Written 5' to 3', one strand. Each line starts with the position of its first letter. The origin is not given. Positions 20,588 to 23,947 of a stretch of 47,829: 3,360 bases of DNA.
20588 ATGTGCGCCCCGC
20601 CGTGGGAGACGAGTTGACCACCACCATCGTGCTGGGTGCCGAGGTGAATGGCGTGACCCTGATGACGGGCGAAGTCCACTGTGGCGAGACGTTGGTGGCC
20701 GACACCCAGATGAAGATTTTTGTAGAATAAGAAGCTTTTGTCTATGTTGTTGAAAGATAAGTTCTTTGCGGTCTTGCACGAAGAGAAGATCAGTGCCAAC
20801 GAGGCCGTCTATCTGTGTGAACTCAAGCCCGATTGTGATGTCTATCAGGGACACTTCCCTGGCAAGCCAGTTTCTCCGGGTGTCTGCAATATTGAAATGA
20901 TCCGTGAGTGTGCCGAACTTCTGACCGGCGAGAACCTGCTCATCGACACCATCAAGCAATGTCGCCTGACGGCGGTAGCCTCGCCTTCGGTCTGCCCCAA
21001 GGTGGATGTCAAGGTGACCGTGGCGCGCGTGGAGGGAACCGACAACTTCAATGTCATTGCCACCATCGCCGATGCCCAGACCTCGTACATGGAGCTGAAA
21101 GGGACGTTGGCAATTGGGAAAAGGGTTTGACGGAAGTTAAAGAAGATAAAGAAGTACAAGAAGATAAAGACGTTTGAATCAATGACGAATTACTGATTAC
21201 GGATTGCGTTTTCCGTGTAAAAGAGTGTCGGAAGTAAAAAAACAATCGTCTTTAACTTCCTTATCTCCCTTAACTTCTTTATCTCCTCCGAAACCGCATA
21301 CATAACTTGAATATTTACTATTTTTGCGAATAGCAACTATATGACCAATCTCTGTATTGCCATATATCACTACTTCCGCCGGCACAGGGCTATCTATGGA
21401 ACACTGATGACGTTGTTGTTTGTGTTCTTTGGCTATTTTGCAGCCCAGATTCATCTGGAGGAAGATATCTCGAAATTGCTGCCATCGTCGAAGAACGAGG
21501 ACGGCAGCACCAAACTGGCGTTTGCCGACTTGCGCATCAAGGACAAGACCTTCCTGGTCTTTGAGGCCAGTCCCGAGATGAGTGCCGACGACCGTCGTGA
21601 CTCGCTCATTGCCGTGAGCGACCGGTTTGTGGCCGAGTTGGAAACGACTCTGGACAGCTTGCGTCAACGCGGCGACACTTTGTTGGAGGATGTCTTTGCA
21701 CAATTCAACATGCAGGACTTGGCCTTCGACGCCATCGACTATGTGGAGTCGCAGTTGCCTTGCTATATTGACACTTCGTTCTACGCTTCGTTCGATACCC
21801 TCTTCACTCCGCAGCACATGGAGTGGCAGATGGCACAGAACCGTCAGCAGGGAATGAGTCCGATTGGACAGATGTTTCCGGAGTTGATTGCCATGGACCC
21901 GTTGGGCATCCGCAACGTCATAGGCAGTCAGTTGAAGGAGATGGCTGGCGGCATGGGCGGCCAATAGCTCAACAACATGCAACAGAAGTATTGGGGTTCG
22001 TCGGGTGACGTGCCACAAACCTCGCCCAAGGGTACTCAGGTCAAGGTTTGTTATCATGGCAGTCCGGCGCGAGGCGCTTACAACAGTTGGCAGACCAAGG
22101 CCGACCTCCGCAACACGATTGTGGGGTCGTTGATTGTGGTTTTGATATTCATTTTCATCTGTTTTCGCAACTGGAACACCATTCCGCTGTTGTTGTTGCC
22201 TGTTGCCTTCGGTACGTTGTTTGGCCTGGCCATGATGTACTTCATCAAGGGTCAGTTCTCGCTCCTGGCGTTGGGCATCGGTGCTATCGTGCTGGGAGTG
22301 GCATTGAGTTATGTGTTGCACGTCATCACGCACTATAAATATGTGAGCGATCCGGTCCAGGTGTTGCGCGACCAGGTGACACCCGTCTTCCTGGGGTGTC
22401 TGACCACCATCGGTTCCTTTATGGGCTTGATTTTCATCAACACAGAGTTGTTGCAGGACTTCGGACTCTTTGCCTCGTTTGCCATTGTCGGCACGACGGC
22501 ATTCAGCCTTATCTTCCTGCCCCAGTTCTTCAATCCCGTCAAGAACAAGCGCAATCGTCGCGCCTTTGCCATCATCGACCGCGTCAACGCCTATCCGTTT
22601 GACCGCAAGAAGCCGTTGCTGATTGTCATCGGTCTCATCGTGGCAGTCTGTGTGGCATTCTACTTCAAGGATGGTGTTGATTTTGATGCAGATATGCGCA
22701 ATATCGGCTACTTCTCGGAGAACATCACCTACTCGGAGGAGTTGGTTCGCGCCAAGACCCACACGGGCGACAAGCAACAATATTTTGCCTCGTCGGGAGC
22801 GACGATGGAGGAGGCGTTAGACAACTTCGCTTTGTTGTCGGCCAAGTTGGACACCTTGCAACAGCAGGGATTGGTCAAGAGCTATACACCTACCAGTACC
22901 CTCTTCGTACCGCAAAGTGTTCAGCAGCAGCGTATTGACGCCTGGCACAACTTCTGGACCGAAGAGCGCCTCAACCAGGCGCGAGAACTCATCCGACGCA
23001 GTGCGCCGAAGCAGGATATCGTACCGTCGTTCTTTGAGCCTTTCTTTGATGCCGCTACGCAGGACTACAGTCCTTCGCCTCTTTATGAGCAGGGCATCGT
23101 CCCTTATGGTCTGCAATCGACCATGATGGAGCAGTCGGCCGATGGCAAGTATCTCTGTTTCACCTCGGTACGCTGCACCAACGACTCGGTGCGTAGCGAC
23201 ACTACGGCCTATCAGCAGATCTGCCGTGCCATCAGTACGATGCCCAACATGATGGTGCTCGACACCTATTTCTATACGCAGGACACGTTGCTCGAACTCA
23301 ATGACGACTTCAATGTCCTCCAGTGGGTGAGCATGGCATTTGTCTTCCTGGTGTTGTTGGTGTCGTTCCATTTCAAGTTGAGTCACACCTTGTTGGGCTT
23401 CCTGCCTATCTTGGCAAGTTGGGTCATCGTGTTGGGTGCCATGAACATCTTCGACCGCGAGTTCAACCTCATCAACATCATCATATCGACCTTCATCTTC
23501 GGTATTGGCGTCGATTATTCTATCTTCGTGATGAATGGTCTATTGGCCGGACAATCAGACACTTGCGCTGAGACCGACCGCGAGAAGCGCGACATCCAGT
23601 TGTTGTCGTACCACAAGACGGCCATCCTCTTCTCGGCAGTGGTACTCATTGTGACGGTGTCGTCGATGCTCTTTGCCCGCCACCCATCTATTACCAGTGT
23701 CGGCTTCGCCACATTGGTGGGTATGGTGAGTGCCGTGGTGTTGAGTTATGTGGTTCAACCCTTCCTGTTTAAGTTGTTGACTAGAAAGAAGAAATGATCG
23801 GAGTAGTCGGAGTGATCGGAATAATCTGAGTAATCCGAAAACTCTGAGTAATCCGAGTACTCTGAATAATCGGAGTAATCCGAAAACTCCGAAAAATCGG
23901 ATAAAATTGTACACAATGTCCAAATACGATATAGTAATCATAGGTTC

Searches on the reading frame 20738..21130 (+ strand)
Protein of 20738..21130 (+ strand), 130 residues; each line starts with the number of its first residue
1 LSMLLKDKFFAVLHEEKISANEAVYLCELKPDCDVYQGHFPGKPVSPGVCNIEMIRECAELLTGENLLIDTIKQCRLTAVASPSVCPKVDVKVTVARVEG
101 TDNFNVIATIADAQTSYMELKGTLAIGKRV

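Call 72: search_protein_families(library=pfam, proteins=[window:20738-21130:+], max_evalue=0.001)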
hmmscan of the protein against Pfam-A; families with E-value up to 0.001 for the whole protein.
window:20738-21130:+ (130 aa): 2 families
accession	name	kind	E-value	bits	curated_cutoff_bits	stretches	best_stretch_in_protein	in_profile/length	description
PF22818.2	ApeI-like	-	2.6e-05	24.9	28.5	1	13-72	6-65/119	ApeI dehydratase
PF07977.19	FabA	-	5.7e-05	23.2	23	1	28-74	32-78/138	FabA-like domain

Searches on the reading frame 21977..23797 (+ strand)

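Call 72: search_protein_families(library=pfam, proteins=[window:21977-23797:+], max_evalue=0.001)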
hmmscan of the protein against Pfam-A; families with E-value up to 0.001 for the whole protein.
window:21977-23797:+ (606 aa): 1 family
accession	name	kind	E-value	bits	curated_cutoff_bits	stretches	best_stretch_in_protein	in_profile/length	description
PF03176.21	MMPL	-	1.7e-10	40.8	20.5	1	435-604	135-305/333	MMPL family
